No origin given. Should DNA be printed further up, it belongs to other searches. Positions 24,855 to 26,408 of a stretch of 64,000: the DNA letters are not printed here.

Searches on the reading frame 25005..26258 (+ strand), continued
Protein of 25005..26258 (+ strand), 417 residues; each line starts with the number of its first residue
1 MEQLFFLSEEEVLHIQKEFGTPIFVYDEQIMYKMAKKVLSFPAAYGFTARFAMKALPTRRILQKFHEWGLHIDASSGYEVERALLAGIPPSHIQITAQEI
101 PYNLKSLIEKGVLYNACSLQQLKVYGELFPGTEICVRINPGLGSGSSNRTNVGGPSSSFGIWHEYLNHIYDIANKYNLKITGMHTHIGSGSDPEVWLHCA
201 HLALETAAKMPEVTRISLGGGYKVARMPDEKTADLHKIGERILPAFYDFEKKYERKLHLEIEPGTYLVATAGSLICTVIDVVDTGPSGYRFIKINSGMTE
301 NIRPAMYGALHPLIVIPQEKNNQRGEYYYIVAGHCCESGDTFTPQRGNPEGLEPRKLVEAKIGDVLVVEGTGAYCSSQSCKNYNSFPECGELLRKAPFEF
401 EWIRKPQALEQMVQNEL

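Call 6: find_homologous_proteins(query=window:25005-26258:+)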
Query window:25005-26258:+ (417 aa): 7597 proteins with E <= 0.001 among 8000 candidates; the best 120 are listed.
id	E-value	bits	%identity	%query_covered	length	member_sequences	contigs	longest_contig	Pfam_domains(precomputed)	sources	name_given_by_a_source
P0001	3.0e-286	967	100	100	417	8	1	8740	PF02784.23,PF00278.29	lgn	-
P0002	1.6e-251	853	86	100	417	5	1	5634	PF02784.23,PF00278.29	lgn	-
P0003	8.5e-240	814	81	100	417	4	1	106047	PF02784.23,PF00278.29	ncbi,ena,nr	ncbi:MAG TPA: diaminopimelate decarboxylase [Candidatus Hydrogenedens sp.]|nr:diaminopimelate decarb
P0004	1.5e-237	807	81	100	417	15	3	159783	PF02784.23,PF00278.29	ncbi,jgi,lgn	-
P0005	2.9e-234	796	80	100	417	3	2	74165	PF02784.23,PF00278.29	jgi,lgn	-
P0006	3.7e-233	792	80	99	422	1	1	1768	PF02784.23,PF00278.29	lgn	-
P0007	8.6e-231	785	78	97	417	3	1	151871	PF02784.23,PF00278.29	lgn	-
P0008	6.8e-228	775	78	100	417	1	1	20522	PF02784.23,PF00278.29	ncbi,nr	ncbi:MAG: diaminopimelate decarboxylase [Candidatus Hydrogenedentes bacterium]|nr:diaminopimelate de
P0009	1.3e-224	764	76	100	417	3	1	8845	PF02784.23,PF00278.29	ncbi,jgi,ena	-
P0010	4.8e-194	664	67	100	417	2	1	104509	PF02784.23,PF00278.29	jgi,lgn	-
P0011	2.2e-193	661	67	100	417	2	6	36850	PF02784.23,PF00278.29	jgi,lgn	jgi:diaminopimelate decarboxylase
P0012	9.0e-184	630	64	100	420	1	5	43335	PF02784.23,PF00278.29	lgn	-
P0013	7.2e-182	624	64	100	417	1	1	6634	PF02784.23,PF00278.29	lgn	-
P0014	1.1e-181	623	64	100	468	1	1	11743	PF02784.23,PF00278.29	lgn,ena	-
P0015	1.1e-181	623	64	100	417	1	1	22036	PF02784.23,PF00278.29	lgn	-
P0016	4.5e-181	621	65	100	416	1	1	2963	PF02784.23,PF00278.29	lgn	-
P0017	1.8e-180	619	64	100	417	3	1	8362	PF02784.23,PF00278.29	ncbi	-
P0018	4.2e-180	618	63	100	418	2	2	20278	PF02784.23,PF00278.29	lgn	-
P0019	3.4e-178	611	63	100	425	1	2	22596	PF02784.23,PF00278.29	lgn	-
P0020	8.9e-178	610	62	100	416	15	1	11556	PF02784.23,PF00278.29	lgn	-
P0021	1.4e-177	609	63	100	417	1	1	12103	PF02784.23,PF00278.29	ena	-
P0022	2.0e-177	609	62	100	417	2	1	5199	PF02784.23,PF00278.29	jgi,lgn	-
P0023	3.0e-177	608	63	100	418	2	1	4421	PF02784.23,PF00278.29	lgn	-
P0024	7.7e-177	607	61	100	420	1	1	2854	PF02784.23,PF00278.29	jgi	-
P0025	1.5e-176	606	62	100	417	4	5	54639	PF02784.23,PF00278.29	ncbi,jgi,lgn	-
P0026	2.2e-176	605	63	100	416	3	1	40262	PF02784.23,PF00278.29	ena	-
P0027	2.4e-176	605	63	100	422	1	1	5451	PF02784.23,PF00278.29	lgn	-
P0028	3.0e-176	605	62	100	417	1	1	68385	PF02784.23,PF00278.29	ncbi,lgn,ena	-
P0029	3.5e-176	605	63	100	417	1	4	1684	PF02784.23,PF00278.29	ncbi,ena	-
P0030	3.7e-176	605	63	100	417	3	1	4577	PF02784.23,PF00278.29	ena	-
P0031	9.1e-176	603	63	100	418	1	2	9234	PF02784.23,PF00278.29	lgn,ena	-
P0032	9.4e-176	603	62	100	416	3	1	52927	PF02784.23,PF00278.29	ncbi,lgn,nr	ncbi:MAG: diaminopimelate decarboxylase [Candidatus Hydrogenedentes bacterium]|nr:diaminopimelate de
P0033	1.7e-175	602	62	100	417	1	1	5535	PF02784.23,PF00278.29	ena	-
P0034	1.9e-175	602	62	100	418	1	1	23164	PF02784.23,PF00278.29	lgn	-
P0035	3.2e-175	602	61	100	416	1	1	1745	PF02784.23,PF00278.29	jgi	-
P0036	4.6e-175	601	62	100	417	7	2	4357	PF02784.23,PF00278.29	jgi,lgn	jgi:diaminopimelate decarboxylase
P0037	5.3e-175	601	61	100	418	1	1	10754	PF02784.23,PF00278.29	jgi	-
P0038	6.0e-175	601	61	100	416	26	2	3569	PF02784.23,PF00278.29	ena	-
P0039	6.8e-175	601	61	100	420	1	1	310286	PF02784.23,PF00278.29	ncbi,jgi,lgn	-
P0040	8.1e-175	600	63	100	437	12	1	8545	PF02784.23,PF00278.29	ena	-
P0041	2.3e-174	599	63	100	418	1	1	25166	PF02784.23,PF00278.29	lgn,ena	-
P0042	2.3e-174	599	61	100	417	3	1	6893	PF02784.23,PF00278.29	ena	-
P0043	3.0e-174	598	61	100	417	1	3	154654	PF02784.23,PF00278.29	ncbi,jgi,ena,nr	ncbi:MAG TPA: diaminopimelate decarboxylase [Candidatus Hydrogenedentes bacterium]|nr:diaminopimelat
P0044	3.2e-174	598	60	100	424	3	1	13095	PF02784.23,PF00278.29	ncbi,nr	ncbi:MAG TPA: diaminopimelate decarboxylase [Candidatus Hydrogenedentes bacterium]|nr:diaminopimelat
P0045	6.0e-174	597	62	100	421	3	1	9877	PF02784.23,PF00278.29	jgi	-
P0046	7.6e-174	597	61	100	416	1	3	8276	PF02784.23,PF00278.29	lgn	-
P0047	8.3e-174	597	62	100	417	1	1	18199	PF02784.23,PF00278.29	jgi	-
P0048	1.1e-173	597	61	100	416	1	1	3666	PF02784.23,PF00278.29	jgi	-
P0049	1.8e-173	596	60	100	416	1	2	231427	PF02784.23,PF00278.29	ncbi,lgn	ncbi:MAG: diaminopimelate decarboxylase [Candidatus Hydrogenedentota bacterium]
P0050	2.4e-173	595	60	100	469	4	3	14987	PF02784.23,PF00278.29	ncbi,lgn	ncbi:MAG: diaminopimelate decarboxylase [Candidatus Hydrogenedentota bacterium]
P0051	2.6e-173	595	61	100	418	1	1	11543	PF02784.23,PF00278.29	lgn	-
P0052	3.4e-173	595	60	100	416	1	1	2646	PF02784.23,PF00278.29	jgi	jgi:diaminopimelate decarboxylase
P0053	3.6e-173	595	62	100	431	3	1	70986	PF02784.23,PF00278.29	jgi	-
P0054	3.9e-173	595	61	100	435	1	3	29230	PF02784.23,PF00278.29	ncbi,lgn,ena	-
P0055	4.2e-173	595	60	100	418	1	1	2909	PF02784.23,PF00278.29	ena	-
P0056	5.9e-173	594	62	100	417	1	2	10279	PF02784.23,PF00278.29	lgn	-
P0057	6.3e-173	594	61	100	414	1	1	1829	PF02784.23,PF00278.29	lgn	-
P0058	7.2e-173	594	61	100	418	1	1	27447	PF02784.23,PF00278.29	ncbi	-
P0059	8.0e-173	594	62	100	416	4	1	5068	PF02784.23,PF00278.29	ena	-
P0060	9.9e-173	593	62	100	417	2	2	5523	PF02784.23,PF00278.29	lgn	-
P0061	1.2e-172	593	62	100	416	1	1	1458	PF02784.23,PF00278.29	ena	-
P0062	1.5e-172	593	61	100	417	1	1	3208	PF02784.23,PF00278.29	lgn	-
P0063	1.9e-172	592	62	100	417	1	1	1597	PF02784.23,PF00278.29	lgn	-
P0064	2.3e-172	592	60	100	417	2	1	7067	PF02784.23,PF00278.29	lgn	-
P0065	2.5e-172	592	62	100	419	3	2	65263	PF02784.23,PF00278.29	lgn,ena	-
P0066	4.3e-172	591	62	100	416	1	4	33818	PF02784.23,PF00278.29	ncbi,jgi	jgi:diaminopimelate decarboxylase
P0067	4.7e-172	591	60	100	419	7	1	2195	PF02784.23,PF00278.29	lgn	-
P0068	5.0e-172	591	61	100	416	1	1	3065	PF02784.23,PF00278.29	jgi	-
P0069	6.2e-172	591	61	100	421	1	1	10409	PF02784.23,PF00278.29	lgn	-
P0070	6.5e-172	591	62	100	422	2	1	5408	PF02784.23,PF00278.29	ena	-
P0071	7.1e-172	591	61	100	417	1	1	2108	PF02784.23,PF00278.29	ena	-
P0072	7.6e-172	590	62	100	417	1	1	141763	PF02784.23,PF00278.29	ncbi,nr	ncbi:MAG: diaminopimelate decarboxylase [Candidatus Hydrogenedentes bacterium]|nr:diaminopimelate de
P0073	1.1e-171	590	61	100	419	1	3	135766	PF02784.23,PF00278.29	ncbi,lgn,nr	ncbi:MAG: diaminopimelate decarboxylase [Candidatus Hydrogenedentes bacterium]|nr:diaminopimelate de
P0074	1.3e-171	590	60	100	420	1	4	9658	PF02784.23,PF00278.29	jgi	jgi:diaminopimelate decarboxylase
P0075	1.4e-171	590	61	100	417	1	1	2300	PF02784.23,PF00278.29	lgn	-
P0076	1.7e-171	589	62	99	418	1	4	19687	PF02784.23,PF00278.29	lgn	-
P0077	1.8e-171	589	61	100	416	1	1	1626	PF02784.23,PF00278.29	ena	-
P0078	2.5e-171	589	59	100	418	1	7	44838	PF02784.23,PF00278.29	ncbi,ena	-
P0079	3.3e-171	588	60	100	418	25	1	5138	PF02784.23,PF00278.29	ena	-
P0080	4.1e-171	588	60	100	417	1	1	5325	PF02784.23,PF00278.29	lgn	-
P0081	5.2e-171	588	61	100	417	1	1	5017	PF02784.23,PF00278.29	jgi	jgi:diaminopimelate decarboxylase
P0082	5.3e-171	588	60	100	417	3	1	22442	PF02784.23,PF00278.29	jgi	jgi:diaminopimelate decarboxylase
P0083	5.5e-171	588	60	100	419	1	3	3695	PF02784.23,PF00278.29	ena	-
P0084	5.7e-171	588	61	100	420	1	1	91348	PF02784.23,PF00278.29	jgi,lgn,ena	-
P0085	6.2e-171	587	61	100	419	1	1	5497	PF02784.23,PF00278.29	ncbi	-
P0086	6.7e-171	587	60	100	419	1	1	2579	PF02784.23,PF00278.29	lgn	-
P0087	8.5e-171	587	59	100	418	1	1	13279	PF02784.23,PF00278.29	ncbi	-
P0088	9.6e-171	587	60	100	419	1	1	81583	PF02784.23,PF00278.29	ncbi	-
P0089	1.2e-170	587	61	100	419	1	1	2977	PF02784.23,PF00278.29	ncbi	-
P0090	1.4e-170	586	60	100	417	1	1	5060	PF02784.23,PF00278.29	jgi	jgi:diaminopimelate decarboxylase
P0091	1.8e-170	586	61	100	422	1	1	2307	PF02784.23,PF00278.29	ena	-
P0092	2.4e-170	586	60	100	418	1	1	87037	PF02784.23,PF00278.29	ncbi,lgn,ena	-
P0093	2.7e-170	585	61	100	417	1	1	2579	PF02784.23,PF00278.29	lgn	-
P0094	3.4e-170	585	61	100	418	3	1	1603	PF02784.23,PF00278.29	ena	-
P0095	3.4e-170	585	61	99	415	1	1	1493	PF02784.23,PF00278.29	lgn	-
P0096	3.8e-170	585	61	97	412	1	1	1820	PF02784.23,PF00278.29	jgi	jgi:diaminopimelate decarboxylase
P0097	5.0e-170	585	60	100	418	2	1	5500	PF02784.23,PF00278.29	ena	-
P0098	5.1e-170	584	60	99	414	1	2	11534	PF02784.23,PF00278.29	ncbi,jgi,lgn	-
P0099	5.6e-170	584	60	100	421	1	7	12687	PF02784.23,PF00278.29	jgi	jgi:diaminopimelate decarboxylase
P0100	6.8e-170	584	59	100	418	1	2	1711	PF02784.23,PF00278.29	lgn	-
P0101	8.3e-170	584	61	100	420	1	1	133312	PF02784.23,PF00278.29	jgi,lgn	-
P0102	9.1e-170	584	60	100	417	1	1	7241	PF02784.23,PF00278.29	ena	-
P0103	9.6e-170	584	60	100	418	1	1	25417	PF02784.23,PF00278.29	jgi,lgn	-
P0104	1.1e-169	583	59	100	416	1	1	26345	PF02784.23,PF00278.29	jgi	jgi:diaminopimelate decarboxylase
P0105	1.1e-169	583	60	100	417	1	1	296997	PF02784.23,PF00278.29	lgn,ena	-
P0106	1.3e-169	583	60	100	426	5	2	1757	PF02784.23,PF00278.29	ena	-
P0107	1.5e-169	583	60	100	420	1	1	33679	PF02784.23,PF00278.29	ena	-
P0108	1.7e-169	583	60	100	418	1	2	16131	PF02784.23,PF00278.29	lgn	-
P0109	2.1e-169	582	60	100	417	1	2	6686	PF02784.23,PF00278.29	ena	-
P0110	2.5e-169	582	60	100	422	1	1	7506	PF02784.23,PF00278.29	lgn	-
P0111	3.6e-169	582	61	99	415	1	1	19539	PF02784.23,PF00278.29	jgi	jgi:diaminopimelate decarboxylase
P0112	3.8e-169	582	59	100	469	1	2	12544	PF02784.23,PF00278.29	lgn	-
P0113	4.2e-169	581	61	99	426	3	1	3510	PF02784.23,PF00278.29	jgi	jgi:diaminopimelate decarboxylase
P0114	7.5e-169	581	59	100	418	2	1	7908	PF02784.23,PF00278.29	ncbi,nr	ncbi:MAG: diaminopimelate decarboxylase [Candidatus Hydrogenedentes bacterium]|nr:diaminopimelate de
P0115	8.4e-169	580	60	100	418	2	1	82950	PF02784.23,PF00278.29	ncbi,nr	ncbi:MAG: diaminopimelate decarboxylase [Candidatus Hydrogenedentes bacterium]|nr:diaminopimelate de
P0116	9.5e-169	580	59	100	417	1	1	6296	PF02784.23,PF00278.29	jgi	-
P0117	1.0e-168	580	59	100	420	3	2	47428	PF02784.23,PF00278.29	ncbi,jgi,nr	ncbi:MAG: diaminopimelate decarboxylase [Deltaproteobacteria bacterium]|nr:diaminopimelate decarboxy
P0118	1.1e-168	580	61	100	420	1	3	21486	PF02784.23,PF00278.29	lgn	-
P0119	1.1e-168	580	61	99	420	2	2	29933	PF02784.23,PF00278.29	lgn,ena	-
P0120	1.3e-168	580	60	100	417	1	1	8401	PF02784.23,PF00278.29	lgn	-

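Call 8: find_related_loci(query=window:25005-26258:+, collection=genome_contigs, flank=10000)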
Query window:25005-26258:+ (417 aa) in genome_contigs; peptide patterns used: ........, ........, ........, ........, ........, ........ (x = any residue, [..] = any of these).
60 stretches matched a pattern; 25 encode a relative of the query (tblastn E <= 1e-3); 24 distinct loci.
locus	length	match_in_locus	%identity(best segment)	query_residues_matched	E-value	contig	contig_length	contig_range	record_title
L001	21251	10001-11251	88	1-417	0e+0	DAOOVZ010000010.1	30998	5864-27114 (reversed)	MAG TPA_asm: Candidatus Hydrogenedens sp. isolate AMR_MDS_2428 NODE_989_length_30998_cov_5.640953, whole genome shotgun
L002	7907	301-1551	62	1-417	0e+0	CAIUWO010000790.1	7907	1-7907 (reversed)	MAG: Candidatus Hydrogenedentes bacterium isolate Loclat_bin-18389 genome assembly, contig: bin-18389:0790/1056, whole g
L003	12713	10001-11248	62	1-417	0e+0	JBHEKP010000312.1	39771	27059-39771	MAG: Candidatus Hydrogenedentales bacterium isolate bin.207 k141_3081159, whole genome shotgun sequence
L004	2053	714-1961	61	1-417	0e+0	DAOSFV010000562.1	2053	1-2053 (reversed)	MAG TPA_asm: Candidatus Hydrogenedentota bacterium isolate AMR_MDS_1770 NODE_54410_length_2053_cov_7.587588, whole genom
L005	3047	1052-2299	62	1-417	0e+0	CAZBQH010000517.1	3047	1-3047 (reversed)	MAG TPA_asm: uncultured Nitrospiraceae bacterium isolate SRP067234_co1_57 genome assembly, contig: k99_211607, whole gen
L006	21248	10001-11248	60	1-417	8e-179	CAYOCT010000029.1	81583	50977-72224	MAG TPA_asm: uncultured Nitrospiraceae bacterium isolate binchicken_co16_39 genome assembly, contig: NODE_514_length_815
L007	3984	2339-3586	62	1-417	0e+0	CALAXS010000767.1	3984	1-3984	MAG TPA_asm: uncultured bacterium isolate ERR2206756_bin.59_CONCOCT_v1.1_MAG genome assembly, contig: ERZ887841.16213, w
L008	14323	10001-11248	61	1-417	6e-178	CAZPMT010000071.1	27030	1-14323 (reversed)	MAG TPA_asm: uncultured Nitrospiraceae bacterium isolate SRP302447_co3_797 genome assembly, contig: NODE_4818_length_270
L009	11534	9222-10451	60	6-416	2e-176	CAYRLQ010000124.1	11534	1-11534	MAG TPA_asm: uncultured Nitrospiraceae bacterium isolate binchicken_co100_346 genome assembly, contig: NODE_8997_length_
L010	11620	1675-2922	60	1-417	2e-176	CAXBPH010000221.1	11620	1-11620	MAG TPA_asm: uncultured bacterium isolate ERR2762188_binner12_Refined_16 genome assembly, contig: ERZ3421808.8621, whole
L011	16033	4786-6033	61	1-417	3e-176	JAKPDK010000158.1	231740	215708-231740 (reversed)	MAG: Candidatus Hydrogenedentota bacterium isolate JPMR_maxbin.062_sub k141_655510, whole genome shotgun sequence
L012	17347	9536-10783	59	1-417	1e-174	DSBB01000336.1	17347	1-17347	MAG TPA_asm: Candidatus Hydrogenedentota bacterium isolate SpSt-1162 Ga0129302_1001502, whole genome shotgun sequence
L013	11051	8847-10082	60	6-417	2e-174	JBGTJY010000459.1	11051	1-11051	MAG: Candidatus Hydrogenedentales bacterium isolate JTS-RE30 k141_1795701, whole genome shotgun sequence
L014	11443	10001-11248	58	1-417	3e-172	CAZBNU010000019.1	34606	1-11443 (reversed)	MAG TPA_asm: uncultured Nitrospirales bacterium isolate binchicken_co42_482 genome assembly, contig: NODE_1131_length_34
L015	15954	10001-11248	58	1-417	2e-170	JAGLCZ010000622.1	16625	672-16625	MAG: Candidatus Hydrogenedentota bacterium isolate SW_4_2 ROV167.bin.2.fa_622, whole genome shotgun sequence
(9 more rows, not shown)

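Call 10: find_encoding_contigs(protein=P0003, flank=8000, max_places=2)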
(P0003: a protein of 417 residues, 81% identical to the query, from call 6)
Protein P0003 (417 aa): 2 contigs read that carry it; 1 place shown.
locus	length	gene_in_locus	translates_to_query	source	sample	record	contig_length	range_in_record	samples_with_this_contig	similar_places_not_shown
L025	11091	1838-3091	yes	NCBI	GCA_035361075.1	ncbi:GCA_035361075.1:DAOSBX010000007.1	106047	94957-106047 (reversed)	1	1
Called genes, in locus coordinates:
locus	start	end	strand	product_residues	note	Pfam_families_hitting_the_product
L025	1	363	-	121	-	PF02457:DAC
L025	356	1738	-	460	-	PF18073:Zn_ribbon_LapB, PF03796:DnaB_C (faint), PF06745:ATPase, PF13481:AAA_25, PF00005:ABC_tran (faint), PF13479:AAA_24 (weak), PF13541:ChlI (weak)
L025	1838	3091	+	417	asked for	PF00278:Orn_DAP_Arg_deC, PF02784:Orn_Arg_deC_N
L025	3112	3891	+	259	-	PF00106:adh_short, PF13561:adh_short_C2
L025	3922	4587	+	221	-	PF01791:DeoC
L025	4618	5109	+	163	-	PF14512:TM1586_NiRdase, PF00881:Nitroreductase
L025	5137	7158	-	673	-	PF13089:PP_kinase_N, PF02503:PP_kinase, PF17941:PP_kinase_C_1, PF13091:PLDc_2, PF13090:PP_kinase_C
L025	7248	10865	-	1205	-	PF08126:Propeptide_C25, PF01364:Peptidase_C25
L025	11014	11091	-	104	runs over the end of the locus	PF00216:Bac_DNA_binding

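Call 11: find_encoding_contigs(protein=P0004, flank=8000, max_places=2)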
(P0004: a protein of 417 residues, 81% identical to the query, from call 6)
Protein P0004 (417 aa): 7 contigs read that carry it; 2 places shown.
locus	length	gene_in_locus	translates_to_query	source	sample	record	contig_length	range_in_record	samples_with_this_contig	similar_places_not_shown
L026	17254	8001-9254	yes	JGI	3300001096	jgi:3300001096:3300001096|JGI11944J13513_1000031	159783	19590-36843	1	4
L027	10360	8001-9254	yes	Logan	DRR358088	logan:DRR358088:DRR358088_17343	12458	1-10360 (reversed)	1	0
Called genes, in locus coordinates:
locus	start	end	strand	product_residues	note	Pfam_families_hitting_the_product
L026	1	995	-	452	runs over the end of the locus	PF13646:HEAT_2 (faint)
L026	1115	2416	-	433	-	PF02056:Glyco_hydro_4, PF11975:Glyco_hydro_4C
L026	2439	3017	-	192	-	PF00156:Pribosyltran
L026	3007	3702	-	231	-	PF00215:OMPdecase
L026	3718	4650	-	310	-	PF01180:DHO_dh, PF01207:Dus (weak)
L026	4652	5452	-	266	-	PF00175:NAD_binding_1 (weak), PF10418:DHODB_Fe-S_bind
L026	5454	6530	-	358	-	PF02457:DAC, PF10635:DisA-linker, PF12826:HHH_2 (faint)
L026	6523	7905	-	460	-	PF18073:Zn_ribbon_LapB, PF13481:AAA_25, PF03796:DnaB_C (faint), PF06745:ATPase, PF00005:ABC_tran (weak), PF05362:Lon_C (faint), PF13541:ChlI (weak)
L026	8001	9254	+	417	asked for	PF00278:Orn_DAP_Arg_deC, PF02784:Orn_Arg_deC_N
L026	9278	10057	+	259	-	PF00106:adh_short, PF08659:KR (faint), PF13561:adh_short_C2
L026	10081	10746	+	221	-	PF01791:DeoC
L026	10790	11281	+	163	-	PF14512:TM1586_NiRdase, PF00881:Nitroreductase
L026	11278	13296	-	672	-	PF13089:PP_kinase_N, PF02503:PP_kinase, PF17941:PP_kinase_C_1, PF13091:PLDc_2, PF13090:PP_kinase_C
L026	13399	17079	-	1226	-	PF08126:Propeptide_C25, PF01364:Peptidase_C25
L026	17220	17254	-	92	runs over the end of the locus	PF00216:Bac_DNA_binding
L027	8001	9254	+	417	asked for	PF00278:Orn_DAP_Arg_deC, PF02784:Orn_Arg_deC_N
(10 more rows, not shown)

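Call 12: find_encoding_contigs(protein=P0010, flank=8000, max_places=2)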
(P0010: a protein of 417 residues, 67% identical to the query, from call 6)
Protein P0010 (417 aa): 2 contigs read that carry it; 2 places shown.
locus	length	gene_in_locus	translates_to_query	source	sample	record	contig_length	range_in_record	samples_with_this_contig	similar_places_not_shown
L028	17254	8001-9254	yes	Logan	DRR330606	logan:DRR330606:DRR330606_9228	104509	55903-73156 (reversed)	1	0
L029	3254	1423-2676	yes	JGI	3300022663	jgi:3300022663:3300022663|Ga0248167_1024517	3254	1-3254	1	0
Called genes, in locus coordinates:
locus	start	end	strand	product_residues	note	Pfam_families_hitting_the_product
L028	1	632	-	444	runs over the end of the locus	PF03130:HEAT_PBS (faint), PF13646:HEAT_2 (weak)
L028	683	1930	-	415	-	PF02056:Glyco_hydro_4, PF11975:Glyco_hydro_4C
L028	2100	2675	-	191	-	PF00156:Pribosyltran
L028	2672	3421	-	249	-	PF00215:OMPdecase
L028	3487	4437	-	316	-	PF01180:DHO_dh, PF01207:Dus (weak)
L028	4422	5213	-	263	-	PF00175:NAD_binding_1 (weak), PF10418:DHODB_Fe-S_bind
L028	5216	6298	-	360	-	PF02457:DAC, PF10635:DisA-linker, PF14520:HHH_5 (faint), PF12826:HHH_2 (weak)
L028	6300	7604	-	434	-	PF03796:DnaB_C (faint), PF06745:ATPase, PF08423:Rad51 (faint), PF13481:AAA_25, PF13541:ChlI, PF05362:Lon_C (weak)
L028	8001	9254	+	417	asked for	PF00278:Orn_DAP_Arg_deC, PF02784:Orn_Arg_deC_N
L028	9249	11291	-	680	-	PF12679:ABC2_membrane_2, PF12698:ABC2_membrane_3, PF12730:ABC2_membrane_4 (weak), PF01061:ABC2_membrane (weak), PF02517:Rce1-like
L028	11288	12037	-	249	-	PF00005:ABC_tran, PF13304:AAA_21 (faint)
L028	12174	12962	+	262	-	PF00106:adh_short, PF08659:KR (weak), PF13561:adh_short_C2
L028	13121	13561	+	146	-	PF20432:Xre-like-HTH, PF09722:Xre_MbcA_ParS_C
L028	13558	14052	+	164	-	PF08808:RES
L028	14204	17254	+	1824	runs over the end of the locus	PF19190:BACON_2 (faint), PF18884:TSP3_bac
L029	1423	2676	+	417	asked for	PF00278:Orn_DAP_Arg_deC, PF02784:Orn_Arg_deC_N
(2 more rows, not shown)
